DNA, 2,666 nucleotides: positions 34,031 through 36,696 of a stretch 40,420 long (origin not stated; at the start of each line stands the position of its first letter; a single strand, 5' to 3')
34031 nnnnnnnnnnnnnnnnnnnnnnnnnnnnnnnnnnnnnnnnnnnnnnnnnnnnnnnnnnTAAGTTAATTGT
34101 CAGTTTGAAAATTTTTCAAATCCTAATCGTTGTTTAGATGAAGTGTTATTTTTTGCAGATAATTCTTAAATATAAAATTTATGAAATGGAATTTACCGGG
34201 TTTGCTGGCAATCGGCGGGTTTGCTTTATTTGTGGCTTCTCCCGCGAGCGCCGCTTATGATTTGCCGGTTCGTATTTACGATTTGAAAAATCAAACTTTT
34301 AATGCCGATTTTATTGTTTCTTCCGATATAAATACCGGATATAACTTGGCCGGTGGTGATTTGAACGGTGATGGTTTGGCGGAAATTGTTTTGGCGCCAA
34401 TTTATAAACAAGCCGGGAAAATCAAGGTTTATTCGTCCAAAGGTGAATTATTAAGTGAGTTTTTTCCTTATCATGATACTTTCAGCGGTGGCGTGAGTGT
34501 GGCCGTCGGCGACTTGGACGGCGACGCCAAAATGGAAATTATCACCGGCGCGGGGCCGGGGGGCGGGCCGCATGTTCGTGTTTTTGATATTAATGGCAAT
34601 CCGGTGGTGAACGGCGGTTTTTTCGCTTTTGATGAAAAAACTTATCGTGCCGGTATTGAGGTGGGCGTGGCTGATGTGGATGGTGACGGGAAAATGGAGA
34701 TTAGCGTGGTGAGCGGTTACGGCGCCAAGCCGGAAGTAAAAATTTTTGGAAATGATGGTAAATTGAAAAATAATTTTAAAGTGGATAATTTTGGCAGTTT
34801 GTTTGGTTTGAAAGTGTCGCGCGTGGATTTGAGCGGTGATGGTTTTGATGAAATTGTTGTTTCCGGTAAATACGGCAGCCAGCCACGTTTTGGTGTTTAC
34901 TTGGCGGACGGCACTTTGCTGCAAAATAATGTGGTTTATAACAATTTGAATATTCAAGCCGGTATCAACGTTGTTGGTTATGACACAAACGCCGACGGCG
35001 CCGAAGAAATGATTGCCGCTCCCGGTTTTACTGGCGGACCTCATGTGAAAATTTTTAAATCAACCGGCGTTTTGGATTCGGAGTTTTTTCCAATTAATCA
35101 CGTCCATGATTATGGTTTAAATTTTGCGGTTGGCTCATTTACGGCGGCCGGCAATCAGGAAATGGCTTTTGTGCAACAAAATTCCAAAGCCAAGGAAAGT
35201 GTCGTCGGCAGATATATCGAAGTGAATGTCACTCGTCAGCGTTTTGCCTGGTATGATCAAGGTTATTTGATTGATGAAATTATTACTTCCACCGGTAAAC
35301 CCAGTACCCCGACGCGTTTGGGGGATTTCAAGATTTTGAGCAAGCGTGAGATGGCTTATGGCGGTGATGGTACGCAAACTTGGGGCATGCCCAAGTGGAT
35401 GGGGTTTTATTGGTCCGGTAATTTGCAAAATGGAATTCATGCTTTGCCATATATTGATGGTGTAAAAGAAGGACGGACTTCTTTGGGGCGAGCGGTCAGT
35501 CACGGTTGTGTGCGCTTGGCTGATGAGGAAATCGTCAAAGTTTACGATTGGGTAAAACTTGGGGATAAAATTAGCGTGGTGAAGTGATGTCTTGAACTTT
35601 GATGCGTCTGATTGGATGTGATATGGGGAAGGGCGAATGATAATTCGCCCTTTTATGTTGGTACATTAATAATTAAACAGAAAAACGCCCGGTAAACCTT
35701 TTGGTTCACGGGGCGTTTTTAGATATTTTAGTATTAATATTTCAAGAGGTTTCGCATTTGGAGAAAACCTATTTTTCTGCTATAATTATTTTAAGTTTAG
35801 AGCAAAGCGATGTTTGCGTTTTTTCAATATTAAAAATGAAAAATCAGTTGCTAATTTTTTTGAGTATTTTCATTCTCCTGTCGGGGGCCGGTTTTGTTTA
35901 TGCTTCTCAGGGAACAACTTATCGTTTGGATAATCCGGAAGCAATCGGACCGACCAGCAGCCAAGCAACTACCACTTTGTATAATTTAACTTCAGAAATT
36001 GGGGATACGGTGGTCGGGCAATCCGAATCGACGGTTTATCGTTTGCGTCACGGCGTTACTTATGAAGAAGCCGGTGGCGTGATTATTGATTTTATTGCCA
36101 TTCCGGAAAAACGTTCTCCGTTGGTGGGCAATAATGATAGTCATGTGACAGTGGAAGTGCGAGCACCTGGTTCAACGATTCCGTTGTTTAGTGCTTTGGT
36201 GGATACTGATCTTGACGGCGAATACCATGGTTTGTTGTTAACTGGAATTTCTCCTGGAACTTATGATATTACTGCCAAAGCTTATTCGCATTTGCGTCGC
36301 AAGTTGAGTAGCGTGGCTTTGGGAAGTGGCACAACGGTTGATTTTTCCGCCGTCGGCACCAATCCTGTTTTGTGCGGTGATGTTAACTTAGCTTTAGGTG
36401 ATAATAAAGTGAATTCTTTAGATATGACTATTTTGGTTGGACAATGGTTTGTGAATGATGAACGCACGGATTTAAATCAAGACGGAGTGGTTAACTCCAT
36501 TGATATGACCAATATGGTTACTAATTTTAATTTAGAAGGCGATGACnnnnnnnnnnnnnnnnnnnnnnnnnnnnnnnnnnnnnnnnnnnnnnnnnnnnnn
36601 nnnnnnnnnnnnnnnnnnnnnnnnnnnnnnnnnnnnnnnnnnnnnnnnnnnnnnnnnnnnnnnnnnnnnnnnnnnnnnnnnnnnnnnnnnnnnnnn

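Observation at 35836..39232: Translationally coupled dockerin protein and cohesin-bearing giant surface protein, a predicted two-component non-cellulosomal complex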

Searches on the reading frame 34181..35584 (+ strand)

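Call 3: search_protein_families(library=pfam, proteins=[window:34181-35584:+], max_evalue=1)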
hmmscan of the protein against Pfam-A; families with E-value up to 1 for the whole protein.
window:34181-35584:+ (468 aa): 5 families
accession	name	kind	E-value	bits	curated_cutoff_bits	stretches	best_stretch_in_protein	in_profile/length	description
PF03734.19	YkuD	-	6.3e-19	69.4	23.4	1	344-466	2-146/146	L,D-transpeptidase catalytic domain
PF01839.29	FG-GAP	-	2e-17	63.1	22.1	4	53-84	2-37/37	FG-GAP repeat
PF13517.12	FG-GAP_3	-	2.8e-13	50.7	26.9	5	60-121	1-60/61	FG-GAP-like repeat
PF12256.14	TcdB_toxin_midN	-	9.3e-05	22.2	24.8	0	151-175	20-44/181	Insecticide toxin TcdB middle/N-terminal region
PF09096.16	Phage-tail_2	-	0.1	13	25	1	142-202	73-134/173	Baseplate structural protein, domain 2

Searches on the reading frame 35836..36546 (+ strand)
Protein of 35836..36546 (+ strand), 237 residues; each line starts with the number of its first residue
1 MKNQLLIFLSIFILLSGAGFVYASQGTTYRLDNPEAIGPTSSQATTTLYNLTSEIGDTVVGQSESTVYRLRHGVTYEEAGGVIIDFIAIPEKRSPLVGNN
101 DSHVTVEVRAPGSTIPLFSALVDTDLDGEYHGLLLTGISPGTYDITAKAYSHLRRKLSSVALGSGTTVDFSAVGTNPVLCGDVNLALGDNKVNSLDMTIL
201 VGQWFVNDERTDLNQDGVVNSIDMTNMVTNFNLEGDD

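Call 3: search_protein_families(library=pfam, proteins=[window:35836-36546:+], max_evalue=1)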
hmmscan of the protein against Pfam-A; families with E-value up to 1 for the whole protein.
window:35836-36546:+ (237 aa): 2 families
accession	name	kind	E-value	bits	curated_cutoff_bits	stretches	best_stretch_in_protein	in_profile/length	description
PF00404.24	Dockerin_1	-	0.0002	22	22.9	1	181-227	2-52/57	Dockerin type I domain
PF13620.12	CarboxypepD_reg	-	0.02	15.6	32.3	1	104-170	17-79/82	Carboxypeptidase regulatory-like domain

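Call 9: search_solved_structures(query=window:35836-36546:+, max_evalue=10, show_alignments=3)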
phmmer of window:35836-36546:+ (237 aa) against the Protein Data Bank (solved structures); distinct sequences matched with E-value up to 10: 8.
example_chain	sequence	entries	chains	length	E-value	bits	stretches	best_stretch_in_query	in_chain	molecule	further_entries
1daq_A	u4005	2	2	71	0.098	15.9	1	179-225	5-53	ENDOGLUCANASE SS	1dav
2mte_A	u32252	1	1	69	0.099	15.8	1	179-225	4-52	Cellulose 1,4-beta-cellobiosidase (reducing end) CelS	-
2y3n_B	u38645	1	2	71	0.13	15.4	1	188-227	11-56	CELLULOSOMAL FAMILY-48 PROCESSIVE GLYCOSIDE HYDROLASE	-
5k39_B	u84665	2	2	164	0.43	13.7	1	150-232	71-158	Dockerin module from a protein of unknown function | Ig domain protein group 2 domain protein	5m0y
2e6q_A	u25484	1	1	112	0.52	13.5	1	177-215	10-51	Obscurin-like protein 1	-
3sc6_A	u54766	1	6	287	0.78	12.9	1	14-175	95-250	dTDP-4-dehydrorhamnose reductase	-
7y58_A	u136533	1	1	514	0.86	12.8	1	10-92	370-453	Antiseptic resistance protein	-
9vel_r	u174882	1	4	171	1.5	12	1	21-102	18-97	Gp29.2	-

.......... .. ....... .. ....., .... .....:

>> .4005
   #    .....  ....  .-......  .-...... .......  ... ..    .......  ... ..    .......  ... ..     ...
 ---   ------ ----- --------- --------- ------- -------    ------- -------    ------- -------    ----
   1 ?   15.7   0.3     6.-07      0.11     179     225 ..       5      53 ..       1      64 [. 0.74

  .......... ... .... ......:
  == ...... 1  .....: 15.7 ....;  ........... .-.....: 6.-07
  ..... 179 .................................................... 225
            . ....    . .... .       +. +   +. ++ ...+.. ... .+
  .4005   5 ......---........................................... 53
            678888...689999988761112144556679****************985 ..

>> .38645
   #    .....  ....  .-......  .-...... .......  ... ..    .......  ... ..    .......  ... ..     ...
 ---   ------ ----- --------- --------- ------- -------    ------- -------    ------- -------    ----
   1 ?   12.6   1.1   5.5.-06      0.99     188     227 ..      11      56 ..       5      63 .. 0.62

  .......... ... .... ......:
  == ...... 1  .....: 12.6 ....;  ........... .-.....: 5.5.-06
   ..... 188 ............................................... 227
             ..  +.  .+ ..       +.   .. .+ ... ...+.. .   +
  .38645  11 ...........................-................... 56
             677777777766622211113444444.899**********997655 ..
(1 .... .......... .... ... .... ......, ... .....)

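Call 11: find_homologous_proteins(query=window:35836-36546:+)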
Query window:35836-36546:+ (237 aa): 20 proteins with E <= 0.001 among 525 candidates.
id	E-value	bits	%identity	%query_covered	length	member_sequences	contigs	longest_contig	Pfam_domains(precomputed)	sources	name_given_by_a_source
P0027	1.1e-149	515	100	100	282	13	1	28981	-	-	-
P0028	1.7e-126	439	84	100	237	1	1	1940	-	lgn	-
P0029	3.1e-123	428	83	100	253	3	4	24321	-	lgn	-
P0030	7.2e-118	410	78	100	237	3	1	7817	-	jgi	jgi:hypothetical protein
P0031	1.0e-111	390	75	100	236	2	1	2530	-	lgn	-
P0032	5.8e-88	313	66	98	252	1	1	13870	-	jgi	-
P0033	9.4e-87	309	64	98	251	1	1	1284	-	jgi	jgi:hypothetical protein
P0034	2.3e-86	307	65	98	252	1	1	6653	-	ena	-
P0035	2.8e-84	301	65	92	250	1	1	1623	PF00404.25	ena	-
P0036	4.6e-84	300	64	98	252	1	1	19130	-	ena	-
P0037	7.7e-83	296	59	98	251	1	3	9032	-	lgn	-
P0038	7.8e-72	260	60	91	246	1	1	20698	-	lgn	-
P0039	2.3e-48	183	59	67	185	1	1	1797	PF00404.25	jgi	-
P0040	3.4e-43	166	55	69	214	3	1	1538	-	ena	-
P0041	6.3e-40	156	52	74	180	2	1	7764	-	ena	-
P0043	2.5e-30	124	39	97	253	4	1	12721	-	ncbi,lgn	-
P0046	5.0e-26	110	36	96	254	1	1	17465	-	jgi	-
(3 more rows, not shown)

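Call 25: search_solved_structures(query=A3, max_evalue=1, show_alignments=2)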
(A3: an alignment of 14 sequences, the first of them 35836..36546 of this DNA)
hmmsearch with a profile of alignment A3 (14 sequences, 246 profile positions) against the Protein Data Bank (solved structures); distinct sequences matched with E-value up to 1: 11.
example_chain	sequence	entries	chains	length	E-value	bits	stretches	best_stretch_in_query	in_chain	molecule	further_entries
2yik_A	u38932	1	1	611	0.00015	24.5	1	190-236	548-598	ENDOGLUCANASE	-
4fl4_A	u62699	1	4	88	0.00093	21.9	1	189-236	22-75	Glycoside hydrolase family 9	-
1daq_A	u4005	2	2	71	0.00095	21.9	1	188-236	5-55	ENDOGLUCANASE SS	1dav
2mte_A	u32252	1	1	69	0.001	21.7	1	188-236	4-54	Cellulose 1,4-beta-cellobiosidase (reducing end) CelS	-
4cj0_A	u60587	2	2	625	0.0011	21.7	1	184-236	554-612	ENDOGLUCANASE D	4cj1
1clc_A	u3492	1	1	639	0.0011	21.6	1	184-236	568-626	ENDOGLUCANASE CELD; EC: 3.2.1.4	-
5k39_B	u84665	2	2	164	0.0027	20.4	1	144-242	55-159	Dockerin module from a protein of unknown function | Ig domain protein group 2 domain protein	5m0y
2y3n_B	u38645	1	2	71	0.16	14.5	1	192-240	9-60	CELLULOSOMAL FAMILY-48 PROCESSIVE GLYCOSIDE HYDROLASE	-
2e6q_A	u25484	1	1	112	0.2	14.3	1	182-220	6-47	Obscurin-like protein 1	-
2ccl_B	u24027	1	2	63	0.41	13.2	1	187-233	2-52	ENDO-1,4-BETA-XYLANASE Y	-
1ohz_B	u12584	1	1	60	0.57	12.8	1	190-234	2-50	ENDO-1,4-BETA-XYLANASE Y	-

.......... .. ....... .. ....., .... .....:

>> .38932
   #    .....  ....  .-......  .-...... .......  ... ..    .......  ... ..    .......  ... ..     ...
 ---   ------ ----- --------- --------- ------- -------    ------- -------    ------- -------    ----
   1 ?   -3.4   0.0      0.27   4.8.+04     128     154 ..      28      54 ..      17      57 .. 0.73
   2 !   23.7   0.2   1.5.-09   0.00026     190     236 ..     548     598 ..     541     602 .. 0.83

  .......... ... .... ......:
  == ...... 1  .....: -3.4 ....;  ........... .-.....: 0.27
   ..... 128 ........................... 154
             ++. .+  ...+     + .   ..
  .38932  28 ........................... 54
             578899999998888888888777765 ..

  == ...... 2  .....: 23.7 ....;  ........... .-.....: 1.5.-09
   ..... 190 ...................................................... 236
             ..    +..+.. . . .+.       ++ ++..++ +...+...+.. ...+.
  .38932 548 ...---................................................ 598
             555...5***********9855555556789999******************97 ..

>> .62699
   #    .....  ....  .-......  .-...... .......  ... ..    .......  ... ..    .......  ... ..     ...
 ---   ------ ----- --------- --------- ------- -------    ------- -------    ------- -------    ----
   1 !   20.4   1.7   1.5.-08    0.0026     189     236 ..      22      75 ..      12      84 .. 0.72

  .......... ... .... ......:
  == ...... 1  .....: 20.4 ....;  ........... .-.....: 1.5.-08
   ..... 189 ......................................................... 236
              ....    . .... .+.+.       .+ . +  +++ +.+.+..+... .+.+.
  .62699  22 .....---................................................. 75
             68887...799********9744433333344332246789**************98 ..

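Call 26: search_protein_families(library=pfam, alignment_id=A3, max_evalue=0.1)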
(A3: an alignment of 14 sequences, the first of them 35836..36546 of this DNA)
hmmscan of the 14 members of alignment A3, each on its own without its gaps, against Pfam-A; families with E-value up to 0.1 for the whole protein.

A. member 1, window:35836-36546:+ (237 aa): 2 families
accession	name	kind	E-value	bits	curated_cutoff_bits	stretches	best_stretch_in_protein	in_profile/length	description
PF00404.24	Dockerin_1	-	0.0002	22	22.9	1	181-227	2-52/57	Dockerin type I domain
PF13620.12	CarboxypepD_reg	-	0.02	15.6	32.3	1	104-170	17-79/82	Carboxypeptidase regulatory-like domain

B. families by the number of members that match (of 14 scanned): 6 families
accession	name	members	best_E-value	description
PF00404.24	Dockerin_1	14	5.8e-06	Dockerin type I domain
PF13620.12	CarboxypepD_reg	7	0.001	Carboxypeptidase regulatory-like domain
PF02369.22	Big_1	3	0.032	Bacterial Ig-like domain (group 1)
PF11589.14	DUF3244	2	0.01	Domain of unknown function (DUF3244)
PF22823.1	MrpR_C_cat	2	0.077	MrpR, C-terminal catalytic domain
PF18565.7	Glyco_hydro2_C5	1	0.023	Glycoside hydrolase family 2 C-terminal domain 5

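Call 61: predict_structure(alignment_id=A3)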
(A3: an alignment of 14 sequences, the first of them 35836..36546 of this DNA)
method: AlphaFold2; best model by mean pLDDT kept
length: 237 residues; sequences in the alignment: 14
mean_pLDDT: 44.2   pTM: 0.38
mean pLDDT of the five models: 44.2, 41.5, 40.8, 37.7, 37.1
residues with pLDDT >= 90: 0; 70-90: 39; 50-70: 36; < 50: 162
segments of 3 or more residues with pLDDT < 50: 17-101, 126-131, 150-153, 171-237
pLDDT, mean of each block of 10 residues (from residue 1): 76 57 26 28 28 24 27 26 32 40 68 80 50 63 69 61 63 38 38 35 32 35 31 30
secondary structure, 60 per line:
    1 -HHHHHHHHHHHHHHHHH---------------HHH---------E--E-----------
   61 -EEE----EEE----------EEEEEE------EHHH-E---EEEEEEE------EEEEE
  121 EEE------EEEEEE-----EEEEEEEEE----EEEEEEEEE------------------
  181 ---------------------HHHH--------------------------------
elements in order: H2-18 E62-64 E69-71 E82-87 E103-109 E116-123 E130-135 E141-149 E154-162 H202-205

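Call 72: find_encoding_contigs(protein=P0043, flank=5000, max_places=2)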
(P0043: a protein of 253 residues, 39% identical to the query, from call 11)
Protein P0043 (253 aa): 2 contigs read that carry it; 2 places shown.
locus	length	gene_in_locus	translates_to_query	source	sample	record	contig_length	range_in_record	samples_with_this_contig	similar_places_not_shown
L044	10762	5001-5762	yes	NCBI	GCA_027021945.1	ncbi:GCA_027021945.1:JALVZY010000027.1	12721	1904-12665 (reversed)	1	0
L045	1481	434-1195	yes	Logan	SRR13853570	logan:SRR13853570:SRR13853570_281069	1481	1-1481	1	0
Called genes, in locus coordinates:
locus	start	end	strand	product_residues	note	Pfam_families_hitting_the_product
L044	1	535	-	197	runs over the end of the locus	?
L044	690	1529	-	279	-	PF13197:DUF4013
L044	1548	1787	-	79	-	-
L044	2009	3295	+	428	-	-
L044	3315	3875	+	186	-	PF12917:YfbR-like, PF13023:HD_3, PF01966:HD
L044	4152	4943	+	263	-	-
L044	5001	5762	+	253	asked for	-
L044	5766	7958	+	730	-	PF00963:Cohesin (faint)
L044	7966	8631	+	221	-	PF13620:CarboxypepD_reg (weak)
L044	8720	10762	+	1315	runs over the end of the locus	?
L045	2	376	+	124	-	?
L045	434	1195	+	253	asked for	-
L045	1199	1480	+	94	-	?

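Call 73: find_encoding_contigs(protein=P0046, flank=5000, max_places=2)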
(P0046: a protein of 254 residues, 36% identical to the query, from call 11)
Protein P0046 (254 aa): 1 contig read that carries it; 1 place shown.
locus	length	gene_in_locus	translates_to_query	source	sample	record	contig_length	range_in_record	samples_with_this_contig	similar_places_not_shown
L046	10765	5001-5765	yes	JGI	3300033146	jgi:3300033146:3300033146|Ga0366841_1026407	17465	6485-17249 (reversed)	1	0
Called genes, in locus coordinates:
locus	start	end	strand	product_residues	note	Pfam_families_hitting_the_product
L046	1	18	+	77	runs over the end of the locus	?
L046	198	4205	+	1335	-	PF05658:YadA_head (weak), PF13884:Peptidase_S74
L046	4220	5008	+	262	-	-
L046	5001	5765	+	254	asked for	-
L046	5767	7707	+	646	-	PF00963:Cohesin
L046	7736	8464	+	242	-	-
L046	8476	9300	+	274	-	-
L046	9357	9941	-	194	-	PF00293:NUDIX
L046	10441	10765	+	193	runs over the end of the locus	-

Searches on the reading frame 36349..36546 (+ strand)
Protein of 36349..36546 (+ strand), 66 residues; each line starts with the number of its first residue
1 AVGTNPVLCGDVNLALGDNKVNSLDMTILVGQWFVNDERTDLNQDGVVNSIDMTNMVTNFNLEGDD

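Call 64: search_solved_structures(query=A6, max_evalue=0.1, show_alignments=2)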
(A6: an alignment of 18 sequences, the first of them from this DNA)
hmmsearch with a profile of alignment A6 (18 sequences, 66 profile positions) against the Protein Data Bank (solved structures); distinct sequences matched with E-value up to 0.1: 10.
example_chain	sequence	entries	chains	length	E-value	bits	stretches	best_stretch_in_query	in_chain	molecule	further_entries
2yik_A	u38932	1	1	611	0.0002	24.4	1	8-54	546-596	ENDOGLUCANASE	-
4fl4_A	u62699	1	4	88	0.00045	23.2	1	10-54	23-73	Glycoside hydrolase family 9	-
1clc_A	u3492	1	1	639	0.00055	23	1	4-54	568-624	ENDOGLUCANASE CELD; EC: 3.2.1.4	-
4cj0_A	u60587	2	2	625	0.0006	22.8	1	4-54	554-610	ENDOGLUCANASE D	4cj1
1daq_A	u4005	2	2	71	0.011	18.8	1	8-54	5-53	ENDOGLUCANASE SS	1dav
2mte_A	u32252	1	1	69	0.012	18.7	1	8-54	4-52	Cellulose 1,4-beta-cellobiosidase (reducing end) CelS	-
6kg9_A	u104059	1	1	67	0.014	18.5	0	38-59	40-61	And cellulose-binding endoglucanase family 9 CelL ortholog dockerin domain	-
5k39_B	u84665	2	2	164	0.029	17.5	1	7-62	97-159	Dockerin module from a protein of unknown function | Ig domain protein group 2 domain protein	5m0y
6kgc_B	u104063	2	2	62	0.038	17.1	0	38-58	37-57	And cellulose-binding endoglucanase family 9 CelL ortholog dockerin domain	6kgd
6kge_D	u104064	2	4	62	0.041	17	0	38-59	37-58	And cellulose-binding endoglucanase family 9 CelL ortholog dockerin domain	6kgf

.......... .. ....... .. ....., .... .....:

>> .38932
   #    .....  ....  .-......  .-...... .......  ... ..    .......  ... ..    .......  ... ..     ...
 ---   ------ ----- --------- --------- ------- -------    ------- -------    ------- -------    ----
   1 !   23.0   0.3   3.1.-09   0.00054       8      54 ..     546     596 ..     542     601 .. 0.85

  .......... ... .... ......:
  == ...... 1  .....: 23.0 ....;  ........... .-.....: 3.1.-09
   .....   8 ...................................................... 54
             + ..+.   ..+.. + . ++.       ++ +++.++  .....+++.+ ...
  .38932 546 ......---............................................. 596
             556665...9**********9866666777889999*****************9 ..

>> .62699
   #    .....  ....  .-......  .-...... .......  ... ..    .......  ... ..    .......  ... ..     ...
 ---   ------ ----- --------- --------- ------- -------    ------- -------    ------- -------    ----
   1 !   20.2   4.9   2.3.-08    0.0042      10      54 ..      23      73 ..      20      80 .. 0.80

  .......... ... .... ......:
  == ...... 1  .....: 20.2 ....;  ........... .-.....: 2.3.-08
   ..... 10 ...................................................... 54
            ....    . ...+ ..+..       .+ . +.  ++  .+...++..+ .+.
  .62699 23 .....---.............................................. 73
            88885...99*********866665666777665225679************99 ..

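Call 65: find_related_loci(query=A6, collection=genome_contigs, flank=3000)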
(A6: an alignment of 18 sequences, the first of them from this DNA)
Query A6 (66 aa) in genome_contigs; peptide patterns used: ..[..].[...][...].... (x = any residue, [..] = any of these).
69 stretches matched a pattern; 23 encode a relative of the query (tblastn E <= 1e-3); 23 distinct loci.
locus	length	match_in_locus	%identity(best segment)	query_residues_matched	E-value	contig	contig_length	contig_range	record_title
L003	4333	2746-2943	98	1-66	5e-41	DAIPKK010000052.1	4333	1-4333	MAG TPA_asm: Patescibacteria group bacterium isolate CTOTU18523 NODE_23852_length_4333_cov_5.284245, whole genome shotgu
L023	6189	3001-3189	56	3-65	5e-21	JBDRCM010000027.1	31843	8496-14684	MAG: bacterium isolate MEGAHIT-group-1.185 k141_13652216, whole genome shotgun sequence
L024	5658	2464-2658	60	1-65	9e-19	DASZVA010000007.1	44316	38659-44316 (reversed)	MAG TPA_asm: Candidatus Peribacteraceae bacterium isolate SMAG_U6119 k141_419878, whole genome shotgun sequence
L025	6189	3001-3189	52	3-65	2e-18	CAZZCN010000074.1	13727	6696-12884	MAG TPA_asm: uncultured Oscillospiraceae bacterium isolate SRP272421_co1_371 genome assembly, contig: NODE_13797_length_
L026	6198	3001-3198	55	1-66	3e-18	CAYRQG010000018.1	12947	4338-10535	MAG TPA_asm: uncultured Candidatus Peribacteria bacterium isolate SRP278252_co2_356 genome assembly, contig: NODE_10122_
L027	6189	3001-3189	54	3-65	3e-18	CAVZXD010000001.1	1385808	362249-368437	MAG: Candidatus Peribacteria bacterium isolate MFD01916.bin.1.18 genome assembly, contig: contig_1035, whole genome shot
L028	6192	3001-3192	56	1-64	4e-18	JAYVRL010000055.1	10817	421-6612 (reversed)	MAG: Candidatus Peribacteria bacterium isolate GL73_DN_concoct_161 GL73_DN_concoct_161_54, whole genome shotgun sequence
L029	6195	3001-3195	52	2-66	2e-17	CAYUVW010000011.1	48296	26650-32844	MAG TPA_asm: uncultured Candidatus Peribacteria bacterium isolate SRP278252_co1_785 genome assembly, contig: NODE_962_le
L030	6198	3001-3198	53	1-66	7e-17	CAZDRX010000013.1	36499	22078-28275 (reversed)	MAG TPA_asm: uncultured Candidatus Peribacteria bacterium isolate SRP178908_co1_56 genome assembly, contig: NODE_628_len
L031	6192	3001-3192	53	3-66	1e-16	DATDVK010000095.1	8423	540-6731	MAG TPA_asm: Candidatus Peribacteraceae bacterium isolate SMAG_U8082 k141_2023879, whole genome shotgun sequence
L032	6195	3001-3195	51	2-66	1e-16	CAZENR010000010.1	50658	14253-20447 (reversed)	MAG TPA_asm: uncultured Candidatus Peribacteria bacterium isolate SRP342105_co2_184 genome assembly, contig: NODE_599_le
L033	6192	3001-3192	52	3-66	1e-16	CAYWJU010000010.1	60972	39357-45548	MAG TPA_asm: uncultured Candidatus Peribacteria bacterium isolate SRP298887_co1_211 genome assembly, contig: NODE_271_le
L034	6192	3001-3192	53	1-64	2e-16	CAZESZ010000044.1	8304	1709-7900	MAG TPA_asm: uncultured Candidatus Peribacteria bacterium isolate SRP192515_co1_140 genome assembly, contig: NODE_8764_l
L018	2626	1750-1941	52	3-66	4e-16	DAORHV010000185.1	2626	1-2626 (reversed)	MAG TPA_asm: Candidatus Peribacteria bacterium isolate AMR_MDS_5595 NODE_12461_length_2626_cov_5.415792, whole genome sh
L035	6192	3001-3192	50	3-66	8e-16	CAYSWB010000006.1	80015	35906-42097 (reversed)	MAG TPA_asm: uncultured Candidatus Peribacteria bacterium isolate SRP150892_co2_30 genome assembly, contig: NODE_261_len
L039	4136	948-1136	46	2-64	3e-13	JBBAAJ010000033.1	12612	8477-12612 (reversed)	MAG: Candidatus Peribacteraceae bacterium isolate SO_2017_GW3_39 scaffold_2512_c1_OW296A_2017, whole genome shotgun sequ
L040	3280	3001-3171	47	9-65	4e-12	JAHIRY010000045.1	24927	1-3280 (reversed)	MAG: Patescibacteria group bacterium isolate MM_PC_MetaG.mb.147 MM_PC_MetaG.mb.147_k141_1779669, whole genome shotgun se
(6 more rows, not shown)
